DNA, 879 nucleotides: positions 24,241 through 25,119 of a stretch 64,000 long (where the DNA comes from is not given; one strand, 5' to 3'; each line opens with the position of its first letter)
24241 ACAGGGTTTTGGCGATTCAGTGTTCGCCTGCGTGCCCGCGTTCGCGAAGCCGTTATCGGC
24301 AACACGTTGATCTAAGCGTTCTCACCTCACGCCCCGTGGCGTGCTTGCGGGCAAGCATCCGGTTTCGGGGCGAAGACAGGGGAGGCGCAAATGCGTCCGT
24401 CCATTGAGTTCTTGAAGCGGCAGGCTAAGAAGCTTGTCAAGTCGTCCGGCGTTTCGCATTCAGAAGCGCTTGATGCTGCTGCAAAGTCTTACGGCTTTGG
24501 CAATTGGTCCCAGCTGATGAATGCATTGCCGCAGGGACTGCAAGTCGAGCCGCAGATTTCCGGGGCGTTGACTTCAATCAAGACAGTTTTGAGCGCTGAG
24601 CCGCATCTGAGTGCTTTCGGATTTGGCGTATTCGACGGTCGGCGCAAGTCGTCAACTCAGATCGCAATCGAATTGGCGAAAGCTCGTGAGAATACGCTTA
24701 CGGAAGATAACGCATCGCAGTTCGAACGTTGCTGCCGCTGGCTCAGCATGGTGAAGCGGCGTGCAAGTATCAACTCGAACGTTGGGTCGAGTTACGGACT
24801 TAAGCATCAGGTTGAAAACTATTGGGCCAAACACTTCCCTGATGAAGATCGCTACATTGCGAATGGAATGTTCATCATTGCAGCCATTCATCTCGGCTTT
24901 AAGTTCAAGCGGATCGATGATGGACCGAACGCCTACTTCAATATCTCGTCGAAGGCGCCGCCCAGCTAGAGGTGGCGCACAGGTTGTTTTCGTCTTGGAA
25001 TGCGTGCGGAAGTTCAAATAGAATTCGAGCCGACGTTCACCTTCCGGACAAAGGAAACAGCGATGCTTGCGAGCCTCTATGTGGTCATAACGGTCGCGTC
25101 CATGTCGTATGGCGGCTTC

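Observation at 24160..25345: Low-GC islet with two hypothetical genes next to a nested-palindrome repeat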

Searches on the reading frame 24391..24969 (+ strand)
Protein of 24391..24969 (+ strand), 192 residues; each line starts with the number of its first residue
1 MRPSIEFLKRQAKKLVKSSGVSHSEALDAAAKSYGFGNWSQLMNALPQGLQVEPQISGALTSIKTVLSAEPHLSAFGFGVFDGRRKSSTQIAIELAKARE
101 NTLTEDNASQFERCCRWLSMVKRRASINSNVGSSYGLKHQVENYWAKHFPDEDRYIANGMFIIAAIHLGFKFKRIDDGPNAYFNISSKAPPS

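Call 4: search_protein_families(library=pfam, proteins=[window:24391-24969:+], max_evalue=0.1)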
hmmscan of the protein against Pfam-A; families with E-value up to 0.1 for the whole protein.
window:24391-24969:+ (192 aa): 3 families
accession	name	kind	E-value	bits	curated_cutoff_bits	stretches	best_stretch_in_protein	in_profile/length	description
PF20066.5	Glyoxalase_8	-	5.6e-05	23.7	23.7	1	3-59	6-71/143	Glyoxalase superfamily protein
PF14217.11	DUF4327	-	0.022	15.3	27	1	4-46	2-44/67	Domain of unknown function (DUF4327)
PF12872.13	OST-HTH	-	0.039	14.2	23.8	0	32-55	41-64/71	OST-HTH/LOTUS domain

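Call 5: find_homologous_proteins(query=window:24391-24969:+, max_evalue=0.001)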
Query window:24391-24969:+ (192 aa): 2 proteins with E <= 0.001 among 200 candidates.
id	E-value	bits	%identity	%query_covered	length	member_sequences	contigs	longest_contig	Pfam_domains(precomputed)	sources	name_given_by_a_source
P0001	3.2e-123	427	100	100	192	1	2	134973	-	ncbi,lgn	-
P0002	2.5e-21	95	45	71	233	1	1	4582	-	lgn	-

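Call 8: find_encoding_contigs(protein=P0001, flank=10000)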
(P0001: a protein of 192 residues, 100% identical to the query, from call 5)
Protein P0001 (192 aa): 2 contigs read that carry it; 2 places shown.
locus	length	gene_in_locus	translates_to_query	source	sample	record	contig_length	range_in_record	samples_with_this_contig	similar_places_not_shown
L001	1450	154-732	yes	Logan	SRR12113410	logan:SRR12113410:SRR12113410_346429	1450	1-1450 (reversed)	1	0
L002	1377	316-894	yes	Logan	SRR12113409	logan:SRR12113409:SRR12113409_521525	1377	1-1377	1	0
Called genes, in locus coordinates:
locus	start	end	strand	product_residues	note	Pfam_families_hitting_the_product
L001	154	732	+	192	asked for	-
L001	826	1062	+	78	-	-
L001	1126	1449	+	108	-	?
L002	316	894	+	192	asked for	-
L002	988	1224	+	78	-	-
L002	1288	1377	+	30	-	?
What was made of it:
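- It is seen only in this genome and in two identical short read-assembly contigs (calls 5, 8).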

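Call 9: find_encoding_contigs(protein=P0002, flank=10000)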
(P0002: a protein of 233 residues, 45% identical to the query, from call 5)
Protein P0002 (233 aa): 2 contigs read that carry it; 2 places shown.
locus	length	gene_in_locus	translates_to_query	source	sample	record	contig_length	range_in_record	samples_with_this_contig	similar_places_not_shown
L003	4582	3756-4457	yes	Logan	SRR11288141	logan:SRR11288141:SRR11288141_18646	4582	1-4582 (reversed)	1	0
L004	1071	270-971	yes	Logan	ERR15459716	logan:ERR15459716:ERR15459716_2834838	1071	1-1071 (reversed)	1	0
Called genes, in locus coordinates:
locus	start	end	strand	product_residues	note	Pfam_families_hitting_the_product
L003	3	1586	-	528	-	?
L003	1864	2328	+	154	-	-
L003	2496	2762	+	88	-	PF21983:NikA-like (weak), PF19807:DUF6290 (faint), PF08681:TacA1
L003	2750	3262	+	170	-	PF00583:Acetyltransf_1 (weak), PF13673:Acetyltransf_10 (faint), PF13508:Acetyltransf_7 (weak)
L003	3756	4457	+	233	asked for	-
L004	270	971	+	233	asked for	-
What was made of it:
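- The closest C-domain relative, P0002, lies about 0.5 kb from a TacA/GNAT toxin-antitoxin pair (call 9).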

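Call 12: search_protein_families(library=phrogs, proteins=[window:24391-24969:+, P0002], max_evalue=1)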
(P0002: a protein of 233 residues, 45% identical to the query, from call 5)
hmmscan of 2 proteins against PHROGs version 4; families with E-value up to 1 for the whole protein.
window:24391-24969:+ (192 aa): 4 families
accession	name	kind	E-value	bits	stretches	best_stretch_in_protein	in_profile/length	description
phrog_17839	-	unknown function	3.2e-10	41.1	1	91-189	107-205/237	-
phrog_9576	-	unknown function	8.5e-05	23.5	1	112-188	55-123/136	-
phrog_34070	-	unknown function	0.0013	19.9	1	4-43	90-129/136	-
phrog_28020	-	unknown function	0.027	15.5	1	5-56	16-66/194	-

P0002 (233 aa): 2 families
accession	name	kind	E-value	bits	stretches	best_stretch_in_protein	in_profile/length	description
phrog_9576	-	unknown function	5e-07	30.8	1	155-199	65-110/136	-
phrog_17839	-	unknown function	5.8e-05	23.9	1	135-198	118-188/237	-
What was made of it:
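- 24391..24969 (+): orf192: a 192-aa basic two-domain protein. Residues 1-46 (24391-24528) form a three-helix module. Residues 53-192 (24547-24966) form the conserved C-domain, whose core (residues 105-185, 24703-24945) has winged-helix topology. Family searches: PF20066 residues 3-59 scores exactly at the cut-off (23.7 bits); phrog_17839 scores 3e-10 (calls 4, 12).
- On PHROG phrog_17839 / phrog_9576: 3.2e-10 (residues 91-189 against profile 107-205 of 237) and 8.5e-5 (residues 112-188 against profile 55-123 of 136) (call 12).
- Closest known: PHROG families phrog_17839 and phrog_9576. Same: The orf192 C-domain matches both: 3.2e-10 over residues 91-189 and 8.5e-5 over residues 112-188 (call 12).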

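Call 13: search_protein_families(library=padloc, proteins=[window:24391-24969:+, P0002], max_evalue=1)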
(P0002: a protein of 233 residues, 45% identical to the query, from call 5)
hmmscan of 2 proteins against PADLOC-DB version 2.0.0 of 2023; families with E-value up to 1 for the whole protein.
window:24391-24969:+ (192 aa): 0 families

P0002 (233 aa): 0 families
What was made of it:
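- PADLOC gives no hit for either protein (call 13).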

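Call 14: search_protein_families(library=ncbifam, proteins=[window:24391-24969:+, P0002], max_evalue=1)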
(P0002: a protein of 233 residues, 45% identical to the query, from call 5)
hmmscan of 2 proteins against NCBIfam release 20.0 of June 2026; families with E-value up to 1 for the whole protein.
window:24391-24969:+ (192 aa): 1 family
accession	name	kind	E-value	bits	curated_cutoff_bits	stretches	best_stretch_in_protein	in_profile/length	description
NF004629.0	PRK05973.1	equivalog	1.1e-05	24.6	156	1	5-46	7-48/237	DNA helicase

P0002 (233 aa): 0 families
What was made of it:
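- On Toxin-antitoxin or toxin-immunity gene pair: Pfam, PHROGs, NCBIfam and PADLOC scans give no such hit for either protein (calls 4, 12, 13, 14).
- On NF004629 / PRK05973 DnaB-like 'DNA helicase': The score is 24.6 bits, covering model positions 7-48 of 237 only (call 14).
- No toxin, antitoxin or immunity family matches in Pfam, NCBIfam or PHROGs (calls 4, 12, 14).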

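Call 32: search_protein_representatives(protein=window:24391-24969:+)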
Query: 192 residues. Proteins with E-value up to 0.001 (for the whole library): 1357; up to 1e-10: 231; up to 1e-30: 1. The best 150 are listed.
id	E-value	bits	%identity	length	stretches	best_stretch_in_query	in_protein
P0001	1.0e-123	426.6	100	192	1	1-192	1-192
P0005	1.4e-28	116.6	50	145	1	63-189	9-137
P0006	1.8e-26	109.7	42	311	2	61-188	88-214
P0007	4.9e-26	108.3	41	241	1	5-189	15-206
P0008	7.8e-26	107.6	42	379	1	30-188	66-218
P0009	1.6e-25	106.6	41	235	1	8-190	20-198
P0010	6.3e-25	104.7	49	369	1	59-191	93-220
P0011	1.1e-22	97.3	46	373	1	62-191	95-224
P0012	1.9e-22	96.5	38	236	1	8-190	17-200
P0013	3.4e-22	95.8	45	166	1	61-188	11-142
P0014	3.9e-22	95.6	43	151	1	59-189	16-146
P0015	1.3e-21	93.8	39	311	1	3-189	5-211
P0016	2.9e-21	92.7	39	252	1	8-190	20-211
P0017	5.1e-21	91.9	42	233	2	65-189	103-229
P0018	9.9e-21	91.0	43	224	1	60-189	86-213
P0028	1.3e-19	87.4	44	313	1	62-180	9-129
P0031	2.5e-19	86.4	41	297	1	62-189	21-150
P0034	6.2e-19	85.1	33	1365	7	18-72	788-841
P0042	6.2e-18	81.9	41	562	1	63-190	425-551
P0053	9.7e-17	78.0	40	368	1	62-189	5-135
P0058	1.8e-16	77.1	47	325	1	65-189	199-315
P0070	5.7e-16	75.5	39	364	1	62-190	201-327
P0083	3.4e-15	72.9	34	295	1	62-189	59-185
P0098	1.3e-14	71.0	37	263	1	60-180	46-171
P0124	1.2e-13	67.9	39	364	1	62-190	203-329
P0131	2.2e-13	67.0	45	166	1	70-190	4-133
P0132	2.7e-13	66.7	36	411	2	62-190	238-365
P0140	5.5e-13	65.8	37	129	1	4-117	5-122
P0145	8.8e-13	65.1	35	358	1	60-188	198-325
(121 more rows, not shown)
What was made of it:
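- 24391..24969 (+): Homologues: the exhaustive phmmer search finds 1357 cluster representatives at E<=1e-3 and 231 at E<=1e-10 (call 32).
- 231 cluster representatives at E<=1e-10 (call 32).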

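Call 35: search_protein_families(library=pfam, alignment_id=A1, max_evalue=0.001)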
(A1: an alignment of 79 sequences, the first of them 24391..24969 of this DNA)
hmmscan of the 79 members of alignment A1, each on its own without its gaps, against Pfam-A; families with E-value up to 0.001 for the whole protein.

A. member 1, window:24391-24969:+ (192 aa): 1 family
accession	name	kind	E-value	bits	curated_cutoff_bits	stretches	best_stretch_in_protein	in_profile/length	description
PF20066.5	Glyoxalase_8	-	5.6e-05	23.7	23.7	1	3-59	6-71/143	Glyoxalase superfamily protein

B. families by the number of members that match (of 79 scanned): 3 families
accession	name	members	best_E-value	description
PF20066.5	Glyoxalase_8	2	5.6e-05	Glyoxalase superfamily protein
PF14082.12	SduA_C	1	2.8e-10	Shedu protein SduA, C-terminal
PF06855.17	YozE_SAM_like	1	3e-05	YozE SAM-like fold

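Call 36: predict_structure(protein=window:24391-24969:+)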
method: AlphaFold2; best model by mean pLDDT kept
length: 192 residues; sequences in the alignment: 1
mean_pLDDT: 51.7   pTM: 0.38
mean pLDDT of the five models: 51.7, 49.9, 49.8, 49.3, 48.3
residues with pLDDT >= 90: 0; 70-90: 38; 50-70: 56; < 50: 98
segments of 3 or more residues with pLDDT < 50: 46-105, 127-138, 154-156, 174-192
pLDDT, mean of each block of 10 residues (from residue 1): 71 86 85 81 51 34 35 29 32 38 44 58 51 46 54 49 55 45 43 28
secondary structure, 60 per line:
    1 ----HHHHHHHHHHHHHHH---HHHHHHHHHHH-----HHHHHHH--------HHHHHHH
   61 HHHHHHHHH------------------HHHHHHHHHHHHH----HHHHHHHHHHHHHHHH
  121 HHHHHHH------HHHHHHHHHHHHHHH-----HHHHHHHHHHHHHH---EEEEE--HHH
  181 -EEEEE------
elements in order: H5-19 H23-33 H39-45 H54-69 H88-100 H105-127 H134-148 H154-167 E171-175 E182-186

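Call 38: search_solved_structures(query=A1, max_evalue=1, show_alignments=2)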
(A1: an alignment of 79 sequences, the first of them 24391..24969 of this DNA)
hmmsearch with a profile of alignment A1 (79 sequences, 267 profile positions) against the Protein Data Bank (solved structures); distinct sequences matched with E-value up to 1: 4.
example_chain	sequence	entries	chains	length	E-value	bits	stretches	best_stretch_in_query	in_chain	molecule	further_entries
4cja_A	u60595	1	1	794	0.25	14.3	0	60-82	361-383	BURRH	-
4cj9_A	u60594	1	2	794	0.25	14.3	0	60-82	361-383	BURRH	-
6b2o_A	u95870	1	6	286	0.57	13.1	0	25-83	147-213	ATP-utilizing enzyme of the PP-loopsuperfamily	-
6qpq_A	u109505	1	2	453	0.64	13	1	13-112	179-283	Structural maintenance of chromosomes protein,Structural maintenance of chromosomes protei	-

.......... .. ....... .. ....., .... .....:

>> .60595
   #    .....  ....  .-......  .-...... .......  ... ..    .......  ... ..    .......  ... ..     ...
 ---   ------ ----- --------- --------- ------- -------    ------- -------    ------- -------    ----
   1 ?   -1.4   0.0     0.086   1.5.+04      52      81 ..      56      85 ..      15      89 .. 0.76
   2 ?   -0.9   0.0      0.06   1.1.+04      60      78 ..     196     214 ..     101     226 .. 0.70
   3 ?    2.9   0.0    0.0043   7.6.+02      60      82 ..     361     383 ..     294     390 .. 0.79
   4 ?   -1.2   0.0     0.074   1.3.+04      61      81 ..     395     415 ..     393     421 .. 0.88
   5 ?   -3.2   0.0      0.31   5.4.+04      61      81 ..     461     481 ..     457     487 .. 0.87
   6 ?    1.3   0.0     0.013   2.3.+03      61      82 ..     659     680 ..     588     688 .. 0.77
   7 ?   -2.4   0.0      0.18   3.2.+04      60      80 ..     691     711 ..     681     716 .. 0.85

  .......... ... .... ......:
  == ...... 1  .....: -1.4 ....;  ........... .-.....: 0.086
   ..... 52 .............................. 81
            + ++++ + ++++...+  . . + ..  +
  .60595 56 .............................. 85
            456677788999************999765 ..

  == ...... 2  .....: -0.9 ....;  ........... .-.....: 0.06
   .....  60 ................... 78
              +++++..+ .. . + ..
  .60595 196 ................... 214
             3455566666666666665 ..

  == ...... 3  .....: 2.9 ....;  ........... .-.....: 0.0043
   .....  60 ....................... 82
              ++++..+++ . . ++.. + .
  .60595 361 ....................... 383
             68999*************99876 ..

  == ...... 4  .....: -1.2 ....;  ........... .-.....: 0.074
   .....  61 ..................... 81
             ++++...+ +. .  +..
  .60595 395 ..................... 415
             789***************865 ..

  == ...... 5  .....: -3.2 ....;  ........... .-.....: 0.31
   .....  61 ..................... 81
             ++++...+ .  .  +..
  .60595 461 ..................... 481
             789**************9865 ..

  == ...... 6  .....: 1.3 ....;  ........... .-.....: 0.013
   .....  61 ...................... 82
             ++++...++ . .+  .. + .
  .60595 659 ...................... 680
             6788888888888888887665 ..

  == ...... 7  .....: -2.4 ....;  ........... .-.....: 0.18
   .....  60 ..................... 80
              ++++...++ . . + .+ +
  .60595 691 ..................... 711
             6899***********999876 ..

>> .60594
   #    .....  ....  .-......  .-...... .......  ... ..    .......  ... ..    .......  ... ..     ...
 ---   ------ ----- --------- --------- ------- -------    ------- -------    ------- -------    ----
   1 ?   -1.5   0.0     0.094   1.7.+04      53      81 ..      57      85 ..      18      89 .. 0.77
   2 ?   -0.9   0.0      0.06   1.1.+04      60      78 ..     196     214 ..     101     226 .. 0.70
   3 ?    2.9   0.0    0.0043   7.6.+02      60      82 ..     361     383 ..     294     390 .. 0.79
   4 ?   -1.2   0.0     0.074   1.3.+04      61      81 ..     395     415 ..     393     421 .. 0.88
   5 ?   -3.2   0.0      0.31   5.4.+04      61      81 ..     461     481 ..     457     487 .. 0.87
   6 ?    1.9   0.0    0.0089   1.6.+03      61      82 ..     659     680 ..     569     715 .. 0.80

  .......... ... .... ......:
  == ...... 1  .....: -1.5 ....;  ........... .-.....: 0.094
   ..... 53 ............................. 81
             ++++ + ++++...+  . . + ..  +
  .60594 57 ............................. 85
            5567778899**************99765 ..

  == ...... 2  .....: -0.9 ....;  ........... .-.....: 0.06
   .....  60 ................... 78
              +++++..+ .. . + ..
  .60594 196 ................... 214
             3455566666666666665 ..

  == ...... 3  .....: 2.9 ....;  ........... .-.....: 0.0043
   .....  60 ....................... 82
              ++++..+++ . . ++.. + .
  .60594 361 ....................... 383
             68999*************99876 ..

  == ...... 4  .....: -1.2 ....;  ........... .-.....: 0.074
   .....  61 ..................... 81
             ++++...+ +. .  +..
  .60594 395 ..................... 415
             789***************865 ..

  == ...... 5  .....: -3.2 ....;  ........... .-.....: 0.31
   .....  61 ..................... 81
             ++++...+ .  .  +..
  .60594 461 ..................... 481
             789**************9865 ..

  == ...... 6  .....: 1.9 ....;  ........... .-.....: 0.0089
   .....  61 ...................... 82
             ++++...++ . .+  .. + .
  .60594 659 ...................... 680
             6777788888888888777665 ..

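Call 39: find_homologous_proteins(query=A1, max_evalue=0.00001)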
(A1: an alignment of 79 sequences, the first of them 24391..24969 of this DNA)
Query A1 (79 sequences) (192 aa, profile of the alignment): 32 proteins with E <= 0.00001 among 8000 candidates.
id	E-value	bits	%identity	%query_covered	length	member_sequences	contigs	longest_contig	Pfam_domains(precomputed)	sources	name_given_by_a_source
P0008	2.4e-77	278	41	82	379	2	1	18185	-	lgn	-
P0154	4.5e-71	258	41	86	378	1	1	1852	-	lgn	-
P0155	1.5e-69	253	39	97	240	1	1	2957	-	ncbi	-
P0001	2.9e-67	245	100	100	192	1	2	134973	-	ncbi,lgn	-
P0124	1.9e-66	243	35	75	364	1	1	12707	-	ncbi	-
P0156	1.8e-64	236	36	97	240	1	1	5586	-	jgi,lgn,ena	-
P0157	7.2e-64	234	44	65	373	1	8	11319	-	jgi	jgi:hypothetical protein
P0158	1.1e-63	234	33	97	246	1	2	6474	-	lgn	-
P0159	3.0e-63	232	35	97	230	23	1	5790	-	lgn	-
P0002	9.3e-63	231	45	71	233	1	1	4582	-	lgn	-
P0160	1.8e-62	230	34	97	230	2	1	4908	-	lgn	-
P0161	2.0e-62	230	34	97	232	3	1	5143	-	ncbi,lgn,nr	ncbi:MAG: hypothetical protein Q8R69_01110 [Telluria sp.]|nr:hypothetical protein [Telluria sp.]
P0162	9.2e-62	227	31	97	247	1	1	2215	-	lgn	-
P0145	2.4e-60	223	34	81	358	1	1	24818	-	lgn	-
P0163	1.3e-59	220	49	99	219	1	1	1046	-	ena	-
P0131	5.0e-41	159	38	65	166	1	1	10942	-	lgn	-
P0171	7.1e-32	129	49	42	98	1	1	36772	-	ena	-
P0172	1.3e-25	109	31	67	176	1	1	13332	-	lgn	-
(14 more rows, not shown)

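Call 40: search_dna_similar(query=window:24391-24969:+, collection=plasmids, mode=protein, max_evalue=0.001, max_rows=40)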
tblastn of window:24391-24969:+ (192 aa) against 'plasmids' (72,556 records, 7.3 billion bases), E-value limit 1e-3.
Records with a match: 38; places in all: 38; records where one place covers at least 80% of the query: 11.
Best place of each record, by identity: <60% 38.
By first word of the organism name: Xanthomonas 12; Azospirillum 3; Ensifer 3; Burkholderia 3; Martelella 2; Acinetobacter 2; Rhizobium 2; Klebsiella 2; Janthinobacterium 1; Dysgonomonadaceae 1; and 7 more.
By predicted mobility (MOB-suite, as given by PLSDB): conjugative 18; non-mobilizable 17; mobilizable 3.
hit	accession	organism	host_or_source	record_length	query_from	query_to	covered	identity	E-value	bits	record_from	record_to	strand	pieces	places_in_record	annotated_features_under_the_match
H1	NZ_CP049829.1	Janthinobacterium lividum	single organism,water pond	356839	4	189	97%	34.2%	7e-18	88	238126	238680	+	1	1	hypothetical protein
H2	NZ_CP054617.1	Azospirillum oryzae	cell culture,soil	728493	19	187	88%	33.7%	4e-15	80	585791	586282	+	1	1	hypothetical protein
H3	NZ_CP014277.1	Martelella sp. AD-3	petroleum-contaminated soil with high ...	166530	5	186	95%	30.6%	3e-11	68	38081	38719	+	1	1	hypothetical protein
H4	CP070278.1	Dysgonomonadaceae bacterium zrk40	single cell,cold seep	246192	5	186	95%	30.6%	3e-11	68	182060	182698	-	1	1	hypothetical protein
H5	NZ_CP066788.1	Martelella lutilitoris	single cell,cold seep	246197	5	186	95%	30.6%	3e-11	68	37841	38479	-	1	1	hypothetical protein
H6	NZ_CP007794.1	Azospirillum argentinense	Triticum aestivum L.,Root,wheat ...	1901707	52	191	73%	39.3%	2e-20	95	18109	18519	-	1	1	record has no annotation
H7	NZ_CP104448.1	Acinetobacter baumannii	Homo sapiens,sputum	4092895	8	189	95%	27.9%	5e-7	56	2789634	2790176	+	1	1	none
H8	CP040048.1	Acinetobacter baumannii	Homo sapiens,blood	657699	8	189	95%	27.9%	1e-6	55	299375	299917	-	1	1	hypothetical protein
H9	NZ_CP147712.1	Bradyrhizobium septentrionale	Glycine max,cell culture,Root nodule ...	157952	59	192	70%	37.7%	9e-15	79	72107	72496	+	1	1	hypothetical protein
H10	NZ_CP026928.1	Agrobacterium tumefaciens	Medicago sativa,from a crown gall tumor ...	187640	27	186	83%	31.4%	6e-10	65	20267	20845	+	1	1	hypothetical protein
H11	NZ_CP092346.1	Rhizobium gallicum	Phaseolus vulgaris,Cell culture,nodule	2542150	35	186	79%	32.6%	2e-10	66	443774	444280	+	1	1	none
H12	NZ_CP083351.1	Ensifer adhaerens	cell culture,The sample was isolated ...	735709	28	186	83%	31.1%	1e-7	58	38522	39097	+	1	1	hypothetical protein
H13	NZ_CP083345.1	Ensifer adhaerens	cell culture,soil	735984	28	186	83%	31.1%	1e-7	58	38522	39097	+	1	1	hypothetical protein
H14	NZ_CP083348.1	Ensifer adhaerens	cell culture,soil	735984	28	186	83%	31.1%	1e-7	58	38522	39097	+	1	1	hypothetical protein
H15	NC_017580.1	Shewanella baltica OS117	-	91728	62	189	67%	37.2%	2e-13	75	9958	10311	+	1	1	hypothetical protein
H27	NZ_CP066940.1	Xanthomonas campestris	Brassica oleracea var. gemmifera,Cell ...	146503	5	45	21%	53.7%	3e-5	51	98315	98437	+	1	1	YozE family protein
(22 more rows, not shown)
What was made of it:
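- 38 plasmid records, 18 of them conjugative (call 40).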

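Call 41: search_dna_similar(query=window:24391-24969:+, collection=phages, mode=protein, max_evalue=0.001, max_rows=40)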
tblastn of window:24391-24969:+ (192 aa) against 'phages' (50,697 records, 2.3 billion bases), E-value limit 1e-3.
Records with a match: 7; places in all: 7; records where one place covers at least 80% of the query: 1.
Best place of each record, by identity: <60% 7.
By first word of the organism name: Xanthomonas 6; Acinetobacter 1.
By host as written in the record: Acinetobacter baumannii 1; Xanthomonas hortorum pv. vitians CFBP8638 (=LM16734) 1; Xanthomonas hortorum pv. vitians CFBP8642 1; Xanthomonas hortorum pv. vitians AB16734deltaLPS3 1; Xanthomonas hortorum pv. vitians CFBP8643 1; Xanthomonas hortorum pv. vitians CFBP8641 1; Xanthomonas hortorum pv. vitians CFBP8639 1.
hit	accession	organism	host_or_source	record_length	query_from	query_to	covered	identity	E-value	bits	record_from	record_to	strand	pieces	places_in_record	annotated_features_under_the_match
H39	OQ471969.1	Acinetobacter phage vB_AbaM_ABMM1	Acinetobacter baumannii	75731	8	189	95%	27.9%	3e-7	55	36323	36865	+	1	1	hypothetical protein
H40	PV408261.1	Xanthomonas phage PhiXhv-1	Xanthomonas hortorum pv. vitians ...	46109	2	45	23%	54.5%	9e-6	51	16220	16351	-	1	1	replicative DNA helicase | hypothetical protein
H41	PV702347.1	Xanthomonas phage PhiXhv-2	Xanthomonas hortorum pv. vitians ...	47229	2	45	23%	54.5%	1e-5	50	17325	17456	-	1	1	hypothetical protein (x2)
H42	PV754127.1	Xanthomonas phage PhiXhv-28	Xanthomonas hortorum pv. vitians ...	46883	2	45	23%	52.3%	2e-5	50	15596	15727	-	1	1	hypothetical protein (x2)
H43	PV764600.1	Xanthomonas phage PhiXhv-18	Xanthomonas hortorum pv. vitians ...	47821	2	45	23%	52.3%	2e-5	50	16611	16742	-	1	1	hypothetical protein (x2)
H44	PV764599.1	Xanthomonas phage PhiXhv-7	Xanthomonas hortorum pv. vitians ...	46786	2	45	23%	52.3%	3e-5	49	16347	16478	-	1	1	hypothetical protein (x3)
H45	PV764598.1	Xanthomonas phage PhiXhv-5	Xanthomonas hortorum pv. vitians ...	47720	2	45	23%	52.3%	3e-5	49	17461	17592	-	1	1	hypothetical protein (x3)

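Call 42: get_annotated_region(hit=H1, flank=6000)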
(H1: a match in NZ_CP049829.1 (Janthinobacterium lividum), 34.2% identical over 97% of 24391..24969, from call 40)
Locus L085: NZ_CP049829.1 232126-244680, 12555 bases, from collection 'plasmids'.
description: Janthinobacterium lividum strain EIF2 plasmid p356839, complete sequence
organism: Janthinobacterium lividum (NCBI taxid 29581)
taxonomy: Bacteria; Pseudomonadota; Betaproteobacteria; Burkholderiales; Oxalobacteraceae; Janthinobacterium; Janthinobacterium lividum
host: -; source: single organism,water pond; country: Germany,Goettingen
typing (MOB-suite, as given by PLSDB): non-mobilizable
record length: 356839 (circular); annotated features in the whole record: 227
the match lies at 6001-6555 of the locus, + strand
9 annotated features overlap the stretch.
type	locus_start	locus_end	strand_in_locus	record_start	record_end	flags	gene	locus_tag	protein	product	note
CDS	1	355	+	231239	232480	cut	-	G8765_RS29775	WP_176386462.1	RNA-guided endonuclease TnpB family protein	-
CDS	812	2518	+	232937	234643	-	-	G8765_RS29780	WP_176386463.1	AAA family ATPase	-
CDS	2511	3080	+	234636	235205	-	-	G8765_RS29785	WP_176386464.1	UvrD-helicase domain-containing protein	-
CDS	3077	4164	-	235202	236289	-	-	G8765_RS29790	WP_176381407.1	IS3 family transposase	-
CDS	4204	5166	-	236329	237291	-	-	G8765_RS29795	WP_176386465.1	hypothetical protein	-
CDS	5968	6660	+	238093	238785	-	-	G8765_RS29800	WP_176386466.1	hypothetical protein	-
CDS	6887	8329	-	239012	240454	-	-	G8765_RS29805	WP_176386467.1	hypothetical protein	-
CDS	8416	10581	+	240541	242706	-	-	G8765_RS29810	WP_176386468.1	AAA family ATPase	-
CDS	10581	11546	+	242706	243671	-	-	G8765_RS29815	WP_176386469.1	hypothetical protein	-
